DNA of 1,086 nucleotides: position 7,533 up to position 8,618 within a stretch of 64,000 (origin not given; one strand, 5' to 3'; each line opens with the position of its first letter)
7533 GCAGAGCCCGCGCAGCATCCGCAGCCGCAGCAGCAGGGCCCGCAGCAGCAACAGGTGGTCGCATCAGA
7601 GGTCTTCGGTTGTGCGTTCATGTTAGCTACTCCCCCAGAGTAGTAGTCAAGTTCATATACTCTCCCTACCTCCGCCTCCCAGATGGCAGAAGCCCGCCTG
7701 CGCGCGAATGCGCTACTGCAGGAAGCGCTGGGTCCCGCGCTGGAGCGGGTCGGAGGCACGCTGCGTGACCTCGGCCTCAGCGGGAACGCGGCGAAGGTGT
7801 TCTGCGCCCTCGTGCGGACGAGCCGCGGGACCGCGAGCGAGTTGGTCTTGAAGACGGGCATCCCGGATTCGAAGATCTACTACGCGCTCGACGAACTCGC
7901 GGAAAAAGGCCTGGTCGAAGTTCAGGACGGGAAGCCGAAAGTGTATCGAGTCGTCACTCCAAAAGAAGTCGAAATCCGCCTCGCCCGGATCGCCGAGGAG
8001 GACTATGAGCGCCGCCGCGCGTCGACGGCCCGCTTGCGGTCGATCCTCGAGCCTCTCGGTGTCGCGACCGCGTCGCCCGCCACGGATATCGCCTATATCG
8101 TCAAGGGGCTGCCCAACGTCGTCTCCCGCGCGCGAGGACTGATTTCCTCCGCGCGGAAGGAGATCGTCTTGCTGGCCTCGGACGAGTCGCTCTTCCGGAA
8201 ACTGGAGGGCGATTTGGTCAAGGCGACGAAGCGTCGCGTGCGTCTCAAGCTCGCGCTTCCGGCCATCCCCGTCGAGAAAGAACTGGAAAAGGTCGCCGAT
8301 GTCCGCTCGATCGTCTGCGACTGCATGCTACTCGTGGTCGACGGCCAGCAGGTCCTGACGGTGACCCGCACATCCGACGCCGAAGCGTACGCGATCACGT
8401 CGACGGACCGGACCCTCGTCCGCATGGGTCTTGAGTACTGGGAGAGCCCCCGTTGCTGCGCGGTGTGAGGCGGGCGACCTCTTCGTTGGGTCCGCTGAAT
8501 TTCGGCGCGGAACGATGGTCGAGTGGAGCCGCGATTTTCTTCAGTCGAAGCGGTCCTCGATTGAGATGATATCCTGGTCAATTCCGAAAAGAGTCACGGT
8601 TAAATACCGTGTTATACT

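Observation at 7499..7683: GCA/TGC trinucleotide repeat potentially encoding a 40-aa peptide with 12 cysteines, divergent from a TrmB-family regulator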

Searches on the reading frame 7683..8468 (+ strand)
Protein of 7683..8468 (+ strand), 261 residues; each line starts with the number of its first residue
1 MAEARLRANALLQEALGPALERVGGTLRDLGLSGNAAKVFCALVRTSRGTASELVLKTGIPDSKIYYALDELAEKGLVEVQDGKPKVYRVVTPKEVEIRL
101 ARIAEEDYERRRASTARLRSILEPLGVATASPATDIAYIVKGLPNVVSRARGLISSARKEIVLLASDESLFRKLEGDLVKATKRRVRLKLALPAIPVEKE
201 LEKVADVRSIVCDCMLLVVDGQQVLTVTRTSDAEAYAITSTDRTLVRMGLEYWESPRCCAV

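Call 7: search_protein_families(library=pfam, proteins=[window:7683-8468:+], max_evalue=0.1)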
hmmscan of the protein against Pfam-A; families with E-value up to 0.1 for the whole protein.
window:7683-8468:+ (261 aa): 8 families
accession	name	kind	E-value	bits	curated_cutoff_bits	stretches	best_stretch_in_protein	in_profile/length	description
PF01978.25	TrmB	-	1.3e-17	63.8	25.6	1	27-93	1-67/68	Sugar-specific transcriptional regulator TrmB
PF11495.14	Regulator_TrmB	-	6.8e-12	45.6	22.2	1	138-248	3-119/233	Archaeal transcriptional regulator TrmB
PF13463.12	HTH_27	-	0.00049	20.7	22.2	1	44-86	13-60/68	Winged helix DNA-binding domain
PF09339.16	HTH_IclR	-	0.00056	20.1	22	1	38-80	7-50/52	IclR helix-turn-helix domain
PF12802.13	MarR_2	-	0.014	16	27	1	50-82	22-54/61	MarR family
PF08221.17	HTH_9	-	0.017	15.7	23.4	0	36-69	15-48/62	RNA polymerase III subunit RPC82 helix-turn-helix domain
PF12840.13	HTH_20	-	0.022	15.2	27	1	50-81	20-51/51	Helix-turn-helix domain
PF10007.15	DUF2250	-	0.091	13.3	24.4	0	49-84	23-58/93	Uncharacterized protein conserved in archaea (DUF2250)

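Call 8: search_protein_families(library=ncbifam, proteins=[window:7683-8468:+], max_evalue=0.1)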
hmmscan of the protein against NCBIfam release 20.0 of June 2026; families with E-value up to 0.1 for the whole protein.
window:7683-8468:+ (261 aa): 11 families
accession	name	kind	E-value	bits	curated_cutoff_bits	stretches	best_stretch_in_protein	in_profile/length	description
NF047390.1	TransRegTrmBL1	equivalog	8.5e-13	48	650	1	26-177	9-152/341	HTH-type sugar sensing transcriptional regulator TrmBL1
NF041141.1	tran_reg_TrmBL2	equivalog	1.8e-11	44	530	1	36-192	20-180/264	HTH-type transcriptional regulator TrmBL2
NF040851.1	tran_reg_TrmB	equivalog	5.8e-11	42.1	600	1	26-229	10-205/338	HTH-type sugar-sensing transcriptional regulator TrmB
NF047392.1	TransRegTrmBHalo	equivalog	9.7e-09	34.7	500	1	14-192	3-165/349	HTH-type sugar sensing transcriptional regulator TrmB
NF053756.1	MreA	equivalog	0.00036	20.3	100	1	25-84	8-67/110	MreA family transcriptional regulator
NF033788.1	HTH_metalloreg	subfamily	0.0078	16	55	1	38-94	15-72/77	metalloregulator ArsR/SmtB family transcription factor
NF003210.0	PRK04172.1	equivalog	0.013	14.4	350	1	32-106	4-77/496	phenylalanine--tRNA ligase subunit alpha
TIGR01884.1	cas_HTH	subfamily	0.021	14.2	60.2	1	31-90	139-198/202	CRISPR-associated CARF protein Csa3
NF004798.0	PRK06147.1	equivalog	0.054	12.7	342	1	72-187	69-178/349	3-oxoacyl-(acyl carrier protein) synthase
NF053606.1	Sta1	subfamily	0.065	13.3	80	0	31-80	17-66/100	Sta1 family transcriptional regulator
TIGR01878.1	cas_Csa5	equivalog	0.068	13.4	53.35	0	175-206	54-85/107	type I-A CRISPR-associated protein Csa5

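Call 10: find_homologous_proteins(query=window:7683-8468:+)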
Query window:7683-8468:+ (261 aa): 293 proteins with E <= 0.001 among 4979 candidates; the best 120 are listed.
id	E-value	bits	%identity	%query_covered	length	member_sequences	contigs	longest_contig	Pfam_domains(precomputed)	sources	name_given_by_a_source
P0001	6.4e-148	509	93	100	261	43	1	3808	PF01978.26,PF11495.15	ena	-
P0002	3.5e-141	487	89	100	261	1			PF01978.26,PF11495.15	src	-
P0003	6.1e-136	469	84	100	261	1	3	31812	PF01978.26,PF11495.15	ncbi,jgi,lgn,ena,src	ncbi:MAG TPA: helix-turn-helix domain-containing protein [Thermoplasmata archaeon]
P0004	5.0e-123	427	77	100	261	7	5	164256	PF01978.26,PF11495.15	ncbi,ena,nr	ncbi:MAG TPA: helix-turn-helix domain-containing protein [Thermoplasmata archaeon]|nr:helix-turn-hel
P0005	4.7e-122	424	75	99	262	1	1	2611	PF01978.26,PF11495.15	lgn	-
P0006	2.2e-121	422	75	99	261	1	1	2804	PF01978.26,PF11495.15,PF12802.14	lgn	-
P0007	6.9e-120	417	73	100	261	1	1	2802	PF01978.26,PF11495.15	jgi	jgi:HTH-type transcriptional regulator, sugar sensing transcriptional regulator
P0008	6.4e-117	407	71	99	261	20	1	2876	PF01978.26,PF11495.15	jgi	-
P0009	7.3e-117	407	73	99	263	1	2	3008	PF01978.26,PF11495.15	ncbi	-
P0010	9.0e-117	407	73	99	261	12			PF01978.26,PF11495.15,PF12802.14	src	-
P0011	9.1e-117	407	71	100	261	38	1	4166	PF01978.26,PF11495.15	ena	-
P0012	4.6e-116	404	70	99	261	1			PF01978.26,PF11495.15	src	-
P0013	4.6e-116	404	73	99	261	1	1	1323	PF01978.26,PF11495.15,PF12802.14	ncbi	-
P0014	6.4e-116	404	72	100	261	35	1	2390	PF01978.26,PF11495.15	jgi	jgi:sugar-specific transcriptional regulator TrmB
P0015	9.7e-116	403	72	100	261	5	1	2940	PF01978.26,PF11495.15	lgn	-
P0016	1.6e-115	403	73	100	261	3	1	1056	PF01978.26,PF11495.15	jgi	jgi:sugar-specific transcriptional regulator TrmB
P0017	2.3e-115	402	72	99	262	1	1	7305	PF01978.26,PF11495.15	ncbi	-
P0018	2.7e-115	402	70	100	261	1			PF01978.26,PF11495.15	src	-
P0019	3.3e-115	402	72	99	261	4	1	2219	PF01978.26,PF11495.15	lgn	-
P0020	5.5e-115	401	72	99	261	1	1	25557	PF01978.26,PF11495.15,PF12802.14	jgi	jgi:sugar-specific transcriptional regulator TrmB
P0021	5.8e-115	401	70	99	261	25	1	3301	PF01978.26,PF11495.15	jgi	-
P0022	1.8e-114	399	71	100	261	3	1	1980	PF01978.26,PF11495.15,PF12802.14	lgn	-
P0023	2.0e-114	399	71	99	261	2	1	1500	PF01978.26,PF11495.15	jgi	jgi:sugar-specific transcriptional regulator TrmB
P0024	2.4e-114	399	73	99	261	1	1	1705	PF01978.26,PF11495.15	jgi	jgi:sugar-specific transcriptional regulator TrmB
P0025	3.2e-114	398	69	100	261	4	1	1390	PF01978.26,PF11495.15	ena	-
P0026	9.6e-114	397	72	100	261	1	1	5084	PF01978.26,PF11495.15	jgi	jgi:HTH-type transcriptional regulator, sugar sensing transcriptional regulator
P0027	1.1e-113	397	71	99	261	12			PF01978.26,PF11495.15,PF12802.14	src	-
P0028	1.1e-113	397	71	99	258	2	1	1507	PF01978.26,PF11495.15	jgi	-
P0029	1.1e-113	397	71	99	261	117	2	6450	PF01978.26,PF11495.15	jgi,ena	-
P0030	1.6e-113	396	70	100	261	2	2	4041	PF01978.26,PF11495.15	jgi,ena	-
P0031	2.9e-113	395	71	99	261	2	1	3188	PF01978.26,PF11495.15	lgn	-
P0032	3.2e-113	395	70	100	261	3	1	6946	PF01978.26,PF11495.15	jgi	jgi:HTH-type transcriptional regulator, sugar sensing transcriptional regulator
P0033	3.5e-113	395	71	99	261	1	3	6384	PF01978.26,PF11495.15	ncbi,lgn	-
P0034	5.2e-113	394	70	100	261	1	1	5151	PF01978.26,PF11495.15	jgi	jgi:sugar-specific transcriptional regulator TrmB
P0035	5.5e-113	394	70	100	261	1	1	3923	PF01978.26,PF11495.15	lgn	-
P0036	7.6e-113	394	71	100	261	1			PF01978.26,PF11495.15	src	-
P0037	9.4e-113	394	70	99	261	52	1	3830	PF01978.26,PF11495.15,PF12802.14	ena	-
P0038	1.0e-112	393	70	100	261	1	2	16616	PF01978.26,PF11495.15,PF12802.14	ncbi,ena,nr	ncbi:MAG TPA: helix-turn-helix domain-containing protein [Thermoplasmata archaeon]|nr:helix-turn-hel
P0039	1.0e-112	393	68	100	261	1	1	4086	PF01978.26,PF11495.15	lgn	-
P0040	1.2e-112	393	69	99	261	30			PF01978.26,PF11495.15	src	-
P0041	3.4e-112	392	70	99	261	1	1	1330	PF01978.26,PF11495.15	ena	-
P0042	3.8e-112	392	69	99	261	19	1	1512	PF01978.26,PF11495.15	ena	-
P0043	4.4e-112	391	70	99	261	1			PF01978.26,PF11495.15,PF12802.14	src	-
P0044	5.2e-112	391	71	99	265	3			PF01978.26,PF11495.15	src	-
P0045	8.5e-112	390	69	99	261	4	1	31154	PF01978.26,PF11495.15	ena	-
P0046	8.5e-112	390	68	99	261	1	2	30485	PF01978.26,PF11495.15,PF12802.14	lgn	-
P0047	9.7e-112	390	69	99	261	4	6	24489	PF01978.26,PF11495.15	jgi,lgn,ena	-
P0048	1.1e-111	390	68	100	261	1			PF01978.26,PF11495.15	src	-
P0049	2.0e-111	389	69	99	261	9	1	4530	PF01978.26,PF11495.15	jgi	jgi:sugar-specific transcriptional regulator TrmB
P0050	2.6e-111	389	68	99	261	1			PF01978.26,PF11495.15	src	-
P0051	3.9e-111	388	68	99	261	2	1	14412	PF01978.26,PF11495.15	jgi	-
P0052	4.2e-111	388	70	99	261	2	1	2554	PF01978.26,PF11495.15,PF12802.14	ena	-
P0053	4.6e-111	388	70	99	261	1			PF01978.26,PF11495.15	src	-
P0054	7.1e-111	387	69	99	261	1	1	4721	PF01978.26,PF11495.15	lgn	-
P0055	7.6e-111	387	69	99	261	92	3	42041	PF01978.26,PF11495.15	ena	-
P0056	1.6e-110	386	68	99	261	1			PF01978.26,PF11495.15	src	-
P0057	1.7e-110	386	68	99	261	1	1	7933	PF01978.26,PF11495.15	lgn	-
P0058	2.1e-110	386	68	99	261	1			PF01978.26,PF11495.15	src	-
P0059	2.9e-110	385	69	99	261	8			PF01978.26,PF11495.15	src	-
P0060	3.2e-110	385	68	99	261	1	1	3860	PF01978.26,PF11495.15,PF09339.17,PF12802.14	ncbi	ncbi:MAG: TrmB family transcriptional regulator [Thermoplasmata archaeon]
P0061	4.5e-110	385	69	99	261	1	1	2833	PF01978.26,PF11495.15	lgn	-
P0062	4.6e-110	385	69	99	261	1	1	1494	PF01978.26,PF11495.15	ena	-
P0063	8.4e-110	384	69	99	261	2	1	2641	PF01978.26,PF11495.15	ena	-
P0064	1.2e-109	383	69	99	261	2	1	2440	PF01978.26,PF11495.15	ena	-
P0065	1.3e-109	383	68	100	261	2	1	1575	PF01978.26,PF11495.15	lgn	-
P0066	2.2e-109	383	70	100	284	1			PF01978.26,PF11495.15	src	-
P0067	2.4e-109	382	69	99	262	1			PF01978.26,PF11495.15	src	-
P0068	4.1e-109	382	70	99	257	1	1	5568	PF01978.26,PF11495.15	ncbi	-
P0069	4.8e-109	381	67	99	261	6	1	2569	PF01978.26,PF11495.15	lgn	-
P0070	6.2e-109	381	68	99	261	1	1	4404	PF01978.26,PF11495.15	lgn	-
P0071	6.7e-109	381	67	99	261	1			PF01978.26,PF11495.15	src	-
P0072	1.7e-108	380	69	99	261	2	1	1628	PF01978.26,PF11495.15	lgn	-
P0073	1.0e-107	377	70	99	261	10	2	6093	PF01978.26,PF11495.15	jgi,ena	-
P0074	1.5e-107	377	66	99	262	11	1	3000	PF01978.26,PF11495.15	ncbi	-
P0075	1.6e-107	376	69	99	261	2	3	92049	PF01978.26,PF11495.15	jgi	jgi:sugar-specific transcriptional regulator TrmB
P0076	1.8e-107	376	68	99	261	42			PF01978.26,PF11495.15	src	-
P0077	4.3e-107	375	66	99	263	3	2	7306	PF01978.26,PF11495.15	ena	-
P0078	9.1e-107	374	77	89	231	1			PF01978.26,PF11495.15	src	-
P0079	1.3e-106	374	67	98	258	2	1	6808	PF12840.14,PF01978.26,PF11495.15,PF12802.14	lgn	-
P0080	3.4e-106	372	66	99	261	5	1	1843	PF01978.26,PF11495.15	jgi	jgi:sugar-specific transcriptional regulator TrmB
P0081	2.1e-105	370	67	98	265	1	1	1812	PF01978.26,PF11495.15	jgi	jgi:sugar-specific transcriptional regulator TrmB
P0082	2.1e-105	370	64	99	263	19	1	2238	PF01978.26,PF11495.15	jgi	-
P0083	3.2e-105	369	66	99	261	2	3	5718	PF01978.26,PF11495.15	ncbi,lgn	-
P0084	3.6e-105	369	65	99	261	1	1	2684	PF01978.26,PF11495.15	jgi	jgi:sugar-specific transcriptional regulator TrmB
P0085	3.8e-105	369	64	99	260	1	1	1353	PF01978.26,PF11495.15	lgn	-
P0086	4.5e-105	368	67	99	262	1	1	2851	PF01978.26,PF11495.15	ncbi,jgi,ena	-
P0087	5.8e-105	368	66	99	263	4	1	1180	PF01978.26,PF11495.15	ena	-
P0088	1.2e-103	364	66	99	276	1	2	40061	PF01978.26,PF11495.15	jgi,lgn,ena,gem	-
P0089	3.8e-103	362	64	99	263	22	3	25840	PF01978.26,PF11495.15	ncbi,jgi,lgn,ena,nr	ncbi:MAG: TrmB family transcriptional regulator [Methanobacteriota archaeon]|nr:MAG: TrmB family tra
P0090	3.8e-103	362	66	99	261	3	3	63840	PF01978.26,PF11495.15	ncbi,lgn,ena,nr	ncbi:MAG TPA: helix-turn-helix domain-containing protein [Thermoplasmata archaeon]|nr:helix-turn-hel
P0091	4.2e-103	362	65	99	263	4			PF01978.26,PF11495.15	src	-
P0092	5.8e-103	362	64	100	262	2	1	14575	PF01978.26,PF11495.15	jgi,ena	-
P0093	1.0e-102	361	65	99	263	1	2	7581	PF01978.26,PF11495.15,PF12802.14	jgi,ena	-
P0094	1.0e-102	361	66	99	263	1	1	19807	PF01978.26,PF11495.15,PF12802.14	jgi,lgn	jgi:sugar-specific transcriptional regulator TrmB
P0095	1.1e-102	361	70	91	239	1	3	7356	PF01978.26,PF11495.15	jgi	jgi:sugar-specific transcriptional regulator TrmB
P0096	1.3e-102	360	66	99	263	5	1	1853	PF01978.26,PF11495.15,PF12802.14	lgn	-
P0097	1.9e-102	360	65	99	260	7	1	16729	PF01978.26,PF11495.15,PF12802.14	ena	-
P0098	3.2e-102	359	67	99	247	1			PF01978.26,PF11495.15,PF12802.14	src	-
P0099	4.7e-102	359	66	95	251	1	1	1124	PF01978.26,PF11495.15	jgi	jgi:sugar-specific transcriptional regulator TrmB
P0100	7.5e-102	358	64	99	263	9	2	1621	PF01978.26,PF11495.15,PF12802.14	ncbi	-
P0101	3.9e-101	356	63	99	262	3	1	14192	PF01978.26,PF11495.15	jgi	-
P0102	4.2e-101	355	64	99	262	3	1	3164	PF01978.26,PF11495.15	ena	-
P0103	1.9e-100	353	63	99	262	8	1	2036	PF01978.26,PF11495.15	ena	-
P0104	3.4e-100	352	64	99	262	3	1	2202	PF01978.26,PF11495.15,PF12802.14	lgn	-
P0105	3.9e-100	352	64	99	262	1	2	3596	PF01978.26,PF11495.15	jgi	jgi:sugar-specific transcriptional regulator TrmB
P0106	8.2e-100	351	63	99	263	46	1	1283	PF01978.26,PF11495.15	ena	-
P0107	1.2e-99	351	64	99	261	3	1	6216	PF01978.26,PF11495.15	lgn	-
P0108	1.9e-99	350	66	99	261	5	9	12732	PF01978.26,PF11495.15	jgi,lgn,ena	-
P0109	1.9e-99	350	63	99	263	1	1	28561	PF01978.26,PF11495.15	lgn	-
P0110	2.5e-99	350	64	99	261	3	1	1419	PF01978.26,PF11495.15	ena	-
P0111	4.0e-99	349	65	99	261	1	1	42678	PF01978.26,PF11495.15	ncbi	-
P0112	6.3e-99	348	63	99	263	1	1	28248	PF01978.26,PF11495.15,PF12802.14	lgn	-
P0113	9.0e-99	348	62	99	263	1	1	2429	PF01978.26,PF11495.15,PF12802.14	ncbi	-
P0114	2.2e-98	347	63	99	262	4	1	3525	PF01978.26,PF11495.15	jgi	-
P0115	2.5e-98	346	63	99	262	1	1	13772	PF01978.26,PF11495.15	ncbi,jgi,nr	ncbi:MAG TPA: helix-turn-helix domain-containing protein [Thermoplasmata archaeon]|jgi:sugar-specifi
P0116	3.2e-98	346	62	99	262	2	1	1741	PF01978.26,PF11495.15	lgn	-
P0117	4.1e-98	346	62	100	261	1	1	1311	PF01978.26,PF11495.15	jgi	jgi:sugar-specific transcriptional regulator TrmB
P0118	6.3e-98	345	62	99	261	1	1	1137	PF01978.26,PF11495.15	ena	-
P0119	1.3e-97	344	70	87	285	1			PF01978.26,PF11495.15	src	-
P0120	1.3e-97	344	63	100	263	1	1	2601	PF01978.26,PF11495.15,PF12802.14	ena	-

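Call 12: find_related_loci(query=A1, collection=genome_contigs, flank=4000)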
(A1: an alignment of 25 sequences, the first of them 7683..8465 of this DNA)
Query A1 (261 aa) in genome_contigs; peptide patterns used: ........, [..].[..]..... (x = any residue, [..] = any of these).
145 stretches matched a pattern; 91 encode a relative of the query (tblastn E <= 1e-3); the best 80 are kept; 76 distinct loci.
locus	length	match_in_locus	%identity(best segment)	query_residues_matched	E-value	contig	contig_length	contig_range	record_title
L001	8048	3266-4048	98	1-261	9e-166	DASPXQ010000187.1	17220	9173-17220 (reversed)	MAG TPA_asm: Thermoplasmata archaeon isolate SMAG_U11571 k141_970831, whole genome shotgun sequence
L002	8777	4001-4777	71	1-259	3e-121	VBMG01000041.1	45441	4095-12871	MAG: Methanobacteriota archaeon isolate EA_17 14_0929_05_40cm_scaffold_271, whole genome shotgun sequence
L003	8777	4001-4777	72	1-259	6e-119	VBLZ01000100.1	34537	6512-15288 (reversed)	MAG: Methanobacteriota archaeon isolate EA_10 14_0929_12_30cm_scaffold_641, whole genome shotgun sequence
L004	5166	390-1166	71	1-259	2e-118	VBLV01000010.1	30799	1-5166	MAG: Methanobacteriota archaeon isolate EA_6 14_0903_13_40cm_scaffold_3906, whole genome shotgun sequence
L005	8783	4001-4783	71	1-261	4e-118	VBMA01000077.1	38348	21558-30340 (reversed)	MAG: Methanobacteriota archaeon isolate EA_11 14_0903_13_40cm_scaffold_338, whole genome shotgun sequence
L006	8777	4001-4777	70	1-259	1e-117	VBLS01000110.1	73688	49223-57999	MAG: Methanobacteriota archaeon isolate EA_3 14_0903_13_40cm_scaffold_66, whole genome shotgun sequence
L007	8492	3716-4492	70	1-259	8e-118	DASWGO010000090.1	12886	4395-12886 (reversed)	MAG TPA_asm: Thermoplasmata archaeon isolate SMAG_U2818 k141_1263079, whole genome shotgun sequence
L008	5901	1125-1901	70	1-259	6e-117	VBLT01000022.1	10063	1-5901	MAG: Methanobacteriota archaeon isolate EA_4 14_0903_12_30cm_scaffold_3912, whole genome shotgun sequence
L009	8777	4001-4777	71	1-259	1e-116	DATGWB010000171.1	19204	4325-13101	MAG TPA_asm: Thermoplasmata archaeon isolate SMAG_U10571 k141_1799831, whole genome shotgun sequence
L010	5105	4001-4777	70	1-259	2e-116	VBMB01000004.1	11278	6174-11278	MAG: Methanobacteriota archaeon isolate EA_12 14_1009_12_30cm_scaffold_3150, whole genome shotgun sequence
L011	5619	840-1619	70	1-260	4e-115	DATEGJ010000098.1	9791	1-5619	MAG TPA_asm: Thermoplasmata archaeon isolate SMAG_U8782 k141_578664, whole genome shotgun sequence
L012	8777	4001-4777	70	1-259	5e-115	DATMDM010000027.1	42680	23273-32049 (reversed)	MAG TPA_asm: Thermoplasmata archaeon isolate SMAG_U13408 k141_1616074, whole genome shotgun sequence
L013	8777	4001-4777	66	1-259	3e-113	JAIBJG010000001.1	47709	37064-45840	MAG: Methanobacteriota archaeon isolate CR_Sed_300A_bin.90 scaffold_67, whole genome shotgun sequence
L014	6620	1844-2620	70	1-259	2e-113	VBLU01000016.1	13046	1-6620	MAG: Methanobacteriota archaeon isolate EA_5 14_1009_16_20cm_scaffold_5832, whole genome shotgun sequence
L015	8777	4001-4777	68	1-259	3e-113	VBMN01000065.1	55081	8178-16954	MAG: Methanobacteriota archaeon isolate EA_24 14_0929_12_30cm_scaffold_1749, whole genome shotgun sequence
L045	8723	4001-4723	38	21-259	1e-49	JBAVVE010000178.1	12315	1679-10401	MAG: Candidatus Bathyarchaeia archaeon isolate MFD01647_ilm_asm_bin14 k127_204651, whole genome shotgun sequence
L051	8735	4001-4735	37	19-259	1e-39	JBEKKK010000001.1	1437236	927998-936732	MAG: Candidatus Bathyarchaeia archaeon isolate SPRUCE 345 SPRUCE_345_1, whole genome shotgun sequence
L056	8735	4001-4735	33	14-259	2e-38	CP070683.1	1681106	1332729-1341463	MAG: Candidatus Bathyarchaeota archaeon isolate bin67 chromosome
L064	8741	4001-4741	35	21-259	6e-36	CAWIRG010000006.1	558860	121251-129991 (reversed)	MAG: Candidatus Bathyarchaeota archaeon isolate MFD04408.bin.2.30 genome assembly, contig: contig_29934, whole genome sh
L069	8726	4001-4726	32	21-261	3e-34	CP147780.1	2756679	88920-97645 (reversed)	MAG: Candidatus Atabeyarchaeum deiterrae isolate SRVP18_Atabeyarchaeia-2 chromosome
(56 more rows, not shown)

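Call 20: search_protein_families(library=ncbifam, proteins=[L005:3211-3939:-, L005:3101-3214:-, L005:2561-3022:+, L005:4825-5322:+], max_evalue=0.01)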
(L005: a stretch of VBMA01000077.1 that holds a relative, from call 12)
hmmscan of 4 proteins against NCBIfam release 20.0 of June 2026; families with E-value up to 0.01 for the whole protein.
L005:3211-3939:- (242 aa): 44 families (the best 25 are shown)
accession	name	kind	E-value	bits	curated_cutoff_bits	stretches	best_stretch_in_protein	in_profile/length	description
NF008823.0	PRK11873.1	subfamily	1.6e-69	234.4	263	1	4-218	3-235/272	arsenite methyltransferase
NF041537.1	ArsM_AhpD_UU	exception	2.5e-46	158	510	1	6-215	11-231/345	arsenite methyltransferase/AhpD domain selenoprotein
NF047649.1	MTase_UXPK_star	exception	4.8e-42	143.9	460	1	3-208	8-225/283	methyltransferase/UXPK-star double selenoprotein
NF041536.1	ArsM_DUF2284_UU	exception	1e-40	139.4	575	1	6-239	11-252/459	arsenite methyltransferase/DUF2284 domain selenoprotein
NF040538.1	methyl_ArsM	equivalog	5.8e-30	104.6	500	2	29-108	26-104/356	arsinothricin biosynthesis methyltransferase ArsM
NF045667.1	MTase_DVU1556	equivalog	5.9e-25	88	155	1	58-215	15-168/213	DVU_1556 family methyltransferase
NF038099.1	AsSugarArsM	exception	4.2e-17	62.3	400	1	28-219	18-226/321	arsenosugar biosynthesis arsenite methyltransferase ArsM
NF040539.1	AST_met_ArsM_2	exception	2.1e-16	60.6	240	1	68-213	59-212/262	putative arsinothricin biosynthesis methyltransferase ArsM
NF001240.0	PRK00216.1-1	equivalog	1.1e-14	54.1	378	1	59-171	57-170/251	bifunctional demethylmenaquinone methyltransferase/2-methoxy-6-polyprenyl-1,4-benzoquinol methylase UbiE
TIGR02072.1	BioC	equivalog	2.2e-13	50.6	184.95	1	67-175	36-138/244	malonyl-ACP O-methyltransferase BioC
NF043040.1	corrin_prot_MT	hypoth_equivalog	1.5e-12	47.5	180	1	63-175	38-153/216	corrinoid protein-associated methyltransferase CpaM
NF001244.0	PRK00216.1-5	equivalog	3e-12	46.3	216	1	58-177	41-161/236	bifunctional demethylmenaquinone methyltransferase/2-methoxy-6-polyprenyl-1,4-benzoquinol methylase UbiE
NF052510.1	methyltran_MpqE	exception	2e-11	43.7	335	1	58-171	39-153/234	methyl-plastoquinone biosynthesis methyltransferase MpqE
TIGR01934.1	MenG_MenH_UbiE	subfamily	1.4e-10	40.9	158.35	1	60-176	34-148/223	ubiquinone/menaquinone biosynthesis methyltransferase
NF001790.0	PRK00517.3-3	equivalog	4.6e-09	36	269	1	63-177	120-231/262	50S ribosomal protein L11 methyltransferase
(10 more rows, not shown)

L005:3101-3214:- (37 aa): 0 families

L005:2561-3022:+ (153 aa): 0 families

L005:4825-5322:+ (165 aa): 0 families

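Call 35: find_related_loci(query=A1, collection=metagenome_contigs, flank=1500)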
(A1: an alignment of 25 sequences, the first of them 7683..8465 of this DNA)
Query A1 (261 aa) in metagenome_contigs; peptide patterns used: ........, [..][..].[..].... (x = any residue, [..] = any of these).
599 stretches matched a pattern (row limit reached: there are more); 529 encode a relative of the query (tblastn E <= 1e-3); the best 80 are kept; 80 distinct loci.
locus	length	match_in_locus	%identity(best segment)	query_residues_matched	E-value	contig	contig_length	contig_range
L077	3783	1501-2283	98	1-261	2e-167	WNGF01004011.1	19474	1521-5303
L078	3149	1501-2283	98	1-261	8e-172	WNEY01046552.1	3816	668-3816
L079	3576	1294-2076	98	1-261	2e-169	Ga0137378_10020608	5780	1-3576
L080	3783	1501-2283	97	1-261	2e-166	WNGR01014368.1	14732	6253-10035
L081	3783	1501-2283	95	1-261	2e-163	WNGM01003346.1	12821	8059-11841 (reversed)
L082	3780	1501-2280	95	1-260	3e-161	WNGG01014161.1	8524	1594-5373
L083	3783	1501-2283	93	1-261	1e-160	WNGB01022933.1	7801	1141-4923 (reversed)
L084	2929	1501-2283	93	1-261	7e-162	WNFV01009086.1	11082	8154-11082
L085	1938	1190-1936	95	1-249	4e-164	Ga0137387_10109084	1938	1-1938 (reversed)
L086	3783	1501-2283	98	1-261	3e-167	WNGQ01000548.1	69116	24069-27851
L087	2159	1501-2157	98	1-219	2e-141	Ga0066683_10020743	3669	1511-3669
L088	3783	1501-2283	77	1-261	3e-132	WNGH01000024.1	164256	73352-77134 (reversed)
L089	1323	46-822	73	1-259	7e-136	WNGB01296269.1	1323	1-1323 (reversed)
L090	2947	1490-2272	70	1-261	8e-129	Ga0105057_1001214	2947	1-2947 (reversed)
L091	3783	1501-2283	70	1-261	3e-123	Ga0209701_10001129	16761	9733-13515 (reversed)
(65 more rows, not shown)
